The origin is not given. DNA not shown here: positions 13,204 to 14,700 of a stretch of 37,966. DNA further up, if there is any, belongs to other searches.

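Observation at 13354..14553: Extra MurG paralog with degenerate active-site motifs, wedged between murG and murC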

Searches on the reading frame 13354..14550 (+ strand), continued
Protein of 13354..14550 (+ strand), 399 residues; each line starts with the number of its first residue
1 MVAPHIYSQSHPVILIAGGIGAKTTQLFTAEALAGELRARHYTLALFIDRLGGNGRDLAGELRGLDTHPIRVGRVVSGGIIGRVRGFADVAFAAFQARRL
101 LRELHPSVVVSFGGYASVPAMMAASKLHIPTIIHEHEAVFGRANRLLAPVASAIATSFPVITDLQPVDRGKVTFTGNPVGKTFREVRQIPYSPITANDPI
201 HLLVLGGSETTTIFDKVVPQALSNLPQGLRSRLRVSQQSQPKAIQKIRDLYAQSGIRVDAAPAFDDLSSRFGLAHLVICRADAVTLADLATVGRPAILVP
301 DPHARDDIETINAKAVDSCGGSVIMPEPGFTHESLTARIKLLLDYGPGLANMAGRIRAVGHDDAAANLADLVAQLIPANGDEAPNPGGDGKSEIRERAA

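Call 54: fold_search(model_id=the predicted structure, library=pdb)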
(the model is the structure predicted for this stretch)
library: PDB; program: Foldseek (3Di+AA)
matches with E <= 10: 1598; with E <= 0.001: 425
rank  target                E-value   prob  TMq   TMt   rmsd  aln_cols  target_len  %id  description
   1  3s2u                  1.3e-24  1.00  0.74  0.88   3.1       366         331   30  Crystal structure of the Pseudomonas aeruginosa MurG:UDP-GlcNAc substrate complex (released 2012-09-26)
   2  1f0k_A                5.6e-24  1.00  0.74  0.83   3.9       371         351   25  THE 1.9 ANGSTROM CRYSTAL STRUCTURE OF E. COLI MURG (released 2000-07-27)
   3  7d1i_A                1.1e-23  1.00  0.73  0.84   4.2       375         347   27  Crystal structure of acinetobacter baumannii MurG (released 2021-07-14)
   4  7d1i_C                2.1e-23  1.00  0.74  0.86   4.2       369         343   26  Crystal structure of acinetobacter baumannii MurG (released 2021-07-14)
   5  7d1i_B                3.1e-23  1.00  0.74  0.87   3.3       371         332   24  Crystal structure of acinetobacter baumannii MurG (released 2021-07-14)
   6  1nlm_A                5.0e-23  1.00  0.77  0.87   3.5       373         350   25  CRYSTAL STRUCTURE OF MURG:GLCNAC COMPLEX (released 2003-02-11)
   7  6j31_C                1.1e-12  1.00  0.65  0.67   5.6       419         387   16  Crystal Structure Analysis of the Glycotransferase of kitacinnamycin (released 2020-01-15)
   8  1f6d_D                6.9e-12  1.00  0.58  0.62   6.7       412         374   13  THE STRUCTURE OF UDP-N-ACETYLGLUCOSAMINE 2-EPIMERASE FROM E. COLI. (released 2000-12-13)
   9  2p6p_A                6.9e-12  1.00  0.55  0.57   7.4       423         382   15  X-ray crystal structure of C-C bond-forming dTDP-D-Olivose-transferase UrdGT2 (released 2007-08-07)
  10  2iyf_B                7.3e-12  1.00  0.61  0.61   6.4       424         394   18  The crystal structure of macrolide glycosyltransferases: A blueprint for antibiotic engineering (released 2007-03-27)
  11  6j31_A                7.7e-12  1.00  0.62  0.64   6.0       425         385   16  Crystal Structure Analysis of the Glycotransferase of kitacinnamycin (released 2020-01-15)
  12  6eji_A                7.7e-12  1.00  0.56  0.61   6.8       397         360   14  Structure of a glycosyltransferase (released 2018-02-07)
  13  2p6p_B                7.7e-12  1.00  0.56  0.59   7.5       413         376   16  X-ray crystal structure of C-C bond-forming dTDP-D-Olivose-transferase UrdGT2 (released 2007-08-07)
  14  3dzc_A                9.1e-12  1.00  0.59  0.63   6.6       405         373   14  2.35 Angstrom resolution structure of WecB (VC0917), a UDP-N-acetylglucosamine 2-epimerase from Vibrio cholerae. (released 2008-08-12)
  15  1f6d_A                1.1e-11  1.00  0.61  0.64   6.4       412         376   13  THE STRUCTURE OF UDP-N-ACETYLGLUCOSAMINE 2-EPIMERASE FROM E. COLI. (released 2000-12-13)
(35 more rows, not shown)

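Call 66: search_protein_representatives(alignment_id=A4)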
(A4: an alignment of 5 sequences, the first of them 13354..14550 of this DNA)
Query: 5 sequences, 399 profile positions. Proteins with E-value up to 0.001 (for the whole library): 18613; up to 1e-10: 10685; up to 1e-30: 1399. The best 150 are listed.
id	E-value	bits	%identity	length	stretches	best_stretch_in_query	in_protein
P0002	2.0e-262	886.7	-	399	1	1-399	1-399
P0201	7.0e-87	308.6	-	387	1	13-375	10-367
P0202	3.3e-86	306.4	-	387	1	7-381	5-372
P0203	7.5e-82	292.0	-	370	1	12-378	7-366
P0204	2.3e-80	287.1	-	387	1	10-384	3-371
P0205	1.6e-79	284.3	-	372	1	7-375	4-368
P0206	1.2e-78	281.4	-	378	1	13-380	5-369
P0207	1.7e-77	277.7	-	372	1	14-377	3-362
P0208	1.7e-77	277.6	-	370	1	13-385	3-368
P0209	1.7e-76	274.4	-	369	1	12-375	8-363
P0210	2.3e-75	270.6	-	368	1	13-378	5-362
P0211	2.4e-74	267.3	-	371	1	11-380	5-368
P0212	2.9e-74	267.0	-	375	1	16-379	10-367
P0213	6.2e-74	265.9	-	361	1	12-372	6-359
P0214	9.2e-74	265.4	-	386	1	9-374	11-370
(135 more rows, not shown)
